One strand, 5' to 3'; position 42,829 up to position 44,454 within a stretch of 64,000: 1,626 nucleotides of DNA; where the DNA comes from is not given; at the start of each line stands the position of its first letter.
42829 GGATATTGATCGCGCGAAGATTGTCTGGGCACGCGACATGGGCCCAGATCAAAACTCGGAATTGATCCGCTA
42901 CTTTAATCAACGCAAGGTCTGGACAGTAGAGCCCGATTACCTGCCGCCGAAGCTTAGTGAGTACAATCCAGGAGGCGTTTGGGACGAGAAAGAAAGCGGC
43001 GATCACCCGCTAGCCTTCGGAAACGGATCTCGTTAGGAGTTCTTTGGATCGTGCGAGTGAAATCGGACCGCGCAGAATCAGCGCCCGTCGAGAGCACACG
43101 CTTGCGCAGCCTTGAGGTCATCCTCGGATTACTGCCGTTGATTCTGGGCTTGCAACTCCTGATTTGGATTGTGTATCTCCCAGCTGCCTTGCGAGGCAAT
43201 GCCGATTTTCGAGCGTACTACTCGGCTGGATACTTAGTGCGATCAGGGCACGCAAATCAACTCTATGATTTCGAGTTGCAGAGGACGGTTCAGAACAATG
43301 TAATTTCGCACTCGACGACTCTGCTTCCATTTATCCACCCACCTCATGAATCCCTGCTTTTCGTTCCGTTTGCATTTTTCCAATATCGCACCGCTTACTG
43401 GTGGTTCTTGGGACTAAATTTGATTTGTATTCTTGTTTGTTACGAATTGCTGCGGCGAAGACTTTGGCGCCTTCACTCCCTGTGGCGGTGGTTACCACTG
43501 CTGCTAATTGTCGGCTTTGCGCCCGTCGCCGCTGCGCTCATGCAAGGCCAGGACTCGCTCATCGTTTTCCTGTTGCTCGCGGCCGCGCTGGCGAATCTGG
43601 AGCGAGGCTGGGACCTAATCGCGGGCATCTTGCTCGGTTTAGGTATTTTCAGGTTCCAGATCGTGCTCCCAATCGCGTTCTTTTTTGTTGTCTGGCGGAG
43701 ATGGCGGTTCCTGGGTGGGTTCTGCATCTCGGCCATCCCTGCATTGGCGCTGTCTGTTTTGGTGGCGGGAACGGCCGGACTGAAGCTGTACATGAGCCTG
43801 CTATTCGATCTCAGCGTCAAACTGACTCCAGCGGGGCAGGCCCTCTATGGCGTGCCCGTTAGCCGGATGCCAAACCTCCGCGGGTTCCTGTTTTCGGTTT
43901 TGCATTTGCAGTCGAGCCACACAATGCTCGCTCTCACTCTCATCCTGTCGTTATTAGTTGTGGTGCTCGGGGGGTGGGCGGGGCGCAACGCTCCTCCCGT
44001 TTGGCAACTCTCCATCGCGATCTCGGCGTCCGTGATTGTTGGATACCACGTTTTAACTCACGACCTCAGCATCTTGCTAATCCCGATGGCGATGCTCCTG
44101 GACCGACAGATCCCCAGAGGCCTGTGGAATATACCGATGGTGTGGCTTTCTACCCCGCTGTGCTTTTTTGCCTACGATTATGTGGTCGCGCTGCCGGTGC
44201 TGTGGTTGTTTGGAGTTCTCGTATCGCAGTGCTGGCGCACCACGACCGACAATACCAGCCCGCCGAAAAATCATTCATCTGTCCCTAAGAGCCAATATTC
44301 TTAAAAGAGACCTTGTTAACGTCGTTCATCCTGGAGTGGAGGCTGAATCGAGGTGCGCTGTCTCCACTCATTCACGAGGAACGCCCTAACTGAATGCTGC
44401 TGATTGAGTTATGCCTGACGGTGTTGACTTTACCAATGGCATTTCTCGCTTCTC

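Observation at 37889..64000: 26-kb locus packed with GT-C-like membrane proteins plus two polyprenyl-phosphate GT2s: an expanded Gtr/Arn-type periplasmic glycosylation system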

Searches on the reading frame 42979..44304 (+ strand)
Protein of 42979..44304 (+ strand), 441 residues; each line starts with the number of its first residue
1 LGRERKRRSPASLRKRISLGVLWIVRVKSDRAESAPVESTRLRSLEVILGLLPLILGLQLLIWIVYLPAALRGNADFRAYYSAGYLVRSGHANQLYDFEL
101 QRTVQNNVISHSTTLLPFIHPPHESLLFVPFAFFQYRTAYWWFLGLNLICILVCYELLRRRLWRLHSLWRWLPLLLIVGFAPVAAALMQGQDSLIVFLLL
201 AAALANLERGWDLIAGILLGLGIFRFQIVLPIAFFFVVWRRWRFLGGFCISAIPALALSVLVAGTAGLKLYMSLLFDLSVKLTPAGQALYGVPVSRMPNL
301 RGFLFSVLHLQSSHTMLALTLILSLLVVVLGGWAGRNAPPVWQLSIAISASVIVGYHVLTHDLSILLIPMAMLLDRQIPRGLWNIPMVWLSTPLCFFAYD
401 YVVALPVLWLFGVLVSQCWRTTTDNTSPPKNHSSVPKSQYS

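Call 4: search_protein_families(library=pfam, proteins=[window:42979-44304:+], max_evalue=0.01)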
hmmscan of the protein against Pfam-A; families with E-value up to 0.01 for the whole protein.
window:42979-44304:+ (441 aa): 1 family
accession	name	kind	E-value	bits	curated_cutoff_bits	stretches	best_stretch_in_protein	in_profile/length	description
PF09594.16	GT87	-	2e-22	80.6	25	1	118-343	1-223/237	Glycosyltransferase family 87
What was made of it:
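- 42979..44304 (+): GT87a: GT87 (PimE-like) GT-C transferase with the D-F-x-x-x-Y motif intact. Pfam PF09594 at 80.6 bits (call 4).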

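Call 11: search_protein_families(library=ncbifam, proteins=[window:42979-44304:+], max_evalue=0.01)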
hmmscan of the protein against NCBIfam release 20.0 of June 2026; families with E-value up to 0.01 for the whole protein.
window:42979-44304:+ (441 aa): 0 families

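Call 24: search_solved_structures(query=window:42979-44304:+, max_evalue=1)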
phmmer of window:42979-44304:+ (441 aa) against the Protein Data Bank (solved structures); distinct sequences matched with E-value up to 1: 0.

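Call 56: find_encoding_contigs(protein=window:42979-44304:+, flank=8000, max_places=4)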
Protein window:42979-44304:+ (441 aa): 1 contig read that carries it; 1 place shown.
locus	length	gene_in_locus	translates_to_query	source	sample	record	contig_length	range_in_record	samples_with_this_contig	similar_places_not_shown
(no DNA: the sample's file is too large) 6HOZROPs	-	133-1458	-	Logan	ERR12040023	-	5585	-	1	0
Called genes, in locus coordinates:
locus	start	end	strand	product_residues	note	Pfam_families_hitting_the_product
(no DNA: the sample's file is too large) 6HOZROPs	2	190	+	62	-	?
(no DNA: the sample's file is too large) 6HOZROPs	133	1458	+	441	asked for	PF09594:GT87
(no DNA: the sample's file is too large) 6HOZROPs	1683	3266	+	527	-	-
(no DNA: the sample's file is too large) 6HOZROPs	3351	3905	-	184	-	PF07021:MetW, PF13489:Methyltransf_23, PF13847:Methyltransf_31 (faint), PF08241:Methyltransf_11, PF08242:Methyltransf_12 (weak), PF13649:Methyltransf_25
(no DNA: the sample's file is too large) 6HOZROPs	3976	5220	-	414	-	PF13641:Glyco_tranf_2_3 (weak), PF00535:Glycos_transf_2, PF26629:GT2_TM_C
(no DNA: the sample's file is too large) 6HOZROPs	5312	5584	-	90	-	?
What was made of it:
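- Tried and rejected: The Logan contig of run ERR12040023 that carries GT87a starts about 130 bp upstream of it, at the edge of the zone (call 56).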

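Call 103: search_solved_structures(query=A6, max_evalue=10)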
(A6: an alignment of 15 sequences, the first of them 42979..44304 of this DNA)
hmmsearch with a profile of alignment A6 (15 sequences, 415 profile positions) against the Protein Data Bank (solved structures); distinct sequences matched with E-value up to 10: 1.
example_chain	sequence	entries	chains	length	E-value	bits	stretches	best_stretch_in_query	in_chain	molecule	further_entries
7pi0_Z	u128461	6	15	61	1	11.3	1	190-237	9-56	Photosystem II reaction center protein Z | PsbZ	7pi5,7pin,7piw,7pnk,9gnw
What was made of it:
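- Closest known: Mycobacterial Ppm1 with PimE. Different: The GT87 proteins here have no detectable sequence match to any PDB chain (calls 24, 103).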
